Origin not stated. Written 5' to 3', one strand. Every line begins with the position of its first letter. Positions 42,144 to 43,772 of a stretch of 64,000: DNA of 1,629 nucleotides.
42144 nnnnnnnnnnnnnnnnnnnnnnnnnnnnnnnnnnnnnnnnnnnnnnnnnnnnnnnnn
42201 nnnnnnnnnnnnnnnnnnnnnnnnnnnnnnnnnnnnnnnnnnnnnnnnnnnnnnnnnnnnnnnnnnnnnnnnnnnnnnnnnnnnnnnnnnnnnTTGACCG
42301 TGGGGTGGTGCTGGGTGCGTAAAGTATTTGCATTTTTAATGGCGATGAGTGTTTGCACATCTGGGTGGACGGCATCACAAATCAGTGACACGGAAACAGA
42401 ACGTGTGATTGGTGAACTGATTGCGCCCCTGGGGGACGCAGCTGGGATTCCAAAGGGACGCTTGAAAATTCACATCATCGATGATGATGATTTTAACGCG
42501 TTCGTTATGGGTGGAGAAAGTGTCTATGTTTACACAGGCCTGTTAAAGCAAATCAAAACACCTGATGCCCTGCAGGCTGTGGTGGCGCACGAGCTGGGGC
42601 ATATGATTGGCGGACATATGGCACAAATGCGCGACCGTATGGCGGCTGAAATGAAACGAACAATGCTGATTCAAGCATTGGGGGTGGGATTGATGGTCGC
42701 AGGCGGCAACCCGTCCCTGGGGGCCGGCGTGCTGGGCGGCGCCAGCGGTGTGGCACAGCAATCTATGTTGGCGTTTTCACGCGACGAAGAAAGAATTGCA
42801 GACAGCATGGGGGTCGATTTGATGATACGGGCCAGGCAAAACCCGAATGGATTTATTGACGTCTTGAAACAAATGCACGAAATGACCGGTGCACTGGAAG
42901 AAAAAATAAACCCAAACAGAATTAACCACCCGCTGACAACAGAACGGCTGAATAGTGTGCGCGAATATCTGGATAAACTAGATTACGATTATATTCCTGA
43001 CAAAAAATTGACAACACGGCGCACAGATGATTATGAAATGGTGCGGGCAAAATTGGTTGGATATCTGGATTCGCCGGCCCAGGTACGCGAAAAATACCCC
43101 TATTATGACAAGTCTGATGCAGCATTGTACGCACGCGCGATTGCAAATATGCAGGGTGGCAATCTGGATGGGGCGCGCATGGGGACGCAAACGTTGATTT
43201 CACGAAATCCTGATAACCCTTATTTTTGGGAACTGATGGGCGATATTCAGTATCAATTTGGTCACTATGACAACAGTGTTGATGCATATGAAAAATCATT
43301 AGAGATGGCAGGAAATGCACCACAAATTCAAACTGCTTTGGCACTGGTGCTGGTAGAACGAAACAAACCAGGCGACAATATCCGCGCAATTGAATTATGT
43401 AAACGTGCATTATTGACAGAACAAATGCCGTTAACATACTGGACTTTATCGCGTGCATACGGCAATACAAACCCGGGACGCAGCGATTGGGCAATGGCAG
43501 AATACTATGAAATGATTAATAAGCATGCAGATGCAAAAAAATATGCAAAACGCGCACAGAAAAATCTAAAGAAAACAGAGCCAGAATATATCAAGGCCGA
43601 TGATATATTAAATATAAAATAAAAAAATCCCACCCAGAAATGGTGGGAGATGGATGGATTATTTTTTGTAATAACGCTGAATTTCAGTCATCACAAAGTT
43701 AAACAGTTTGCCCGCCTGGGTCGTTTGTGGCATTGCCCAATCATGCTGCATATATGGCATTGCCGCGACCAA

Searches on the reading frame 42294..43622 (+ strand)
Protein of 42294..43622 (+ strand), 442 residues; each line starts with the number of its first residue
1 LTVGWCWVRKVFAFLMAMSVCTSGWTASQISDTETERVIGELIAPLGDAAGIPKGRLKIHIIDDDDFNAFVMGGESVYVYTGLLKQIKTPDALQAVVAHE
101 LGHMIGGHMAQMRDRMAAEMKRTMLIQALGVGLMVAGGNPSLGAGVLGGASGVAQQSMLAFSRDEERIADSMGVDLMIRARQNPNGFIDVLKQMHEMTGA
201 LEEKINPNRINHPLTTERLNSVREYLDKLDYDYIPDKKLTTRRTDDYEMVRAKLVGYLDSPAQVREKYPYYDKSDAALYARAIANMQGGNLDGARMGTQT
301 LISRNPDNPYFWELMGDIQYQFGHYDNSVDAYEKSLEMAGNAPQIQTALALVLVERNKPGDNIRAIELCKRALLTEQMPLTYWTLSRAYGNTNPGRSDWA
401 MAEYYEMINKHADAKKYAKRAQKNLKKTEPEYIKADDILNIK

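Call 22: search_protein_families(library=pfam, proteins=[window:42294-43622:+], max_evalue=0.001)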
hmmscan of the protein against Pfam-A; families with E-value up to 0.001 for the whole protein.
window:42294-43622:+ (442 aa): 9 families
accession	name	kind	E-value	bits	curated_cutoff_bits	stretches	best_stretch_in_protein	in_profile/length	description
PF01435.24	Peptidase_M48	-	4.2e-26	92.3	20.3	1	36-224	8-184/186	Peptidase family M48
PF23914.1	TPR_CcmH_CycH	-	1.3e-10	41.8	42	1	295-410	36-150/158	Cytochrome c-type biogenesis protein H TPR domain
PF13428.12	TPR_14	-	4e-07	30.5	23.5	0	276-317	2-43/44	Tetratricopeptide repeat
PF07719.23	TPR_2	-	5.6e-06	26.5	27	0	310-340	2-32/34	Tetratricopeptide repeat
PF14559.12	TPR_19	-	0.00013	22.7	25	0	273-317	23-67/68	Tetratricopeptide repeat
PF13432.12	TPR_16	-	0.00018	22.3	32.7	0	300-343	22-65/65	Tetratricopeptide repeat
PF13174.12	TPR_6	-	0.00024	22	26.3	0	277-307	2-32/33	Tetratricopeptide repeat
PF25063.1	ARM_TT21_C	-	0.0003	21.2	35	0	272-374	92-192/209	Tetratricopeptide repeat protein 21 C-terminal ARM domain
PF13431.12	TPR_17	-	0.00081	19.9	24.4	0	299-326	3-30/34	Tetratricopeptide repeat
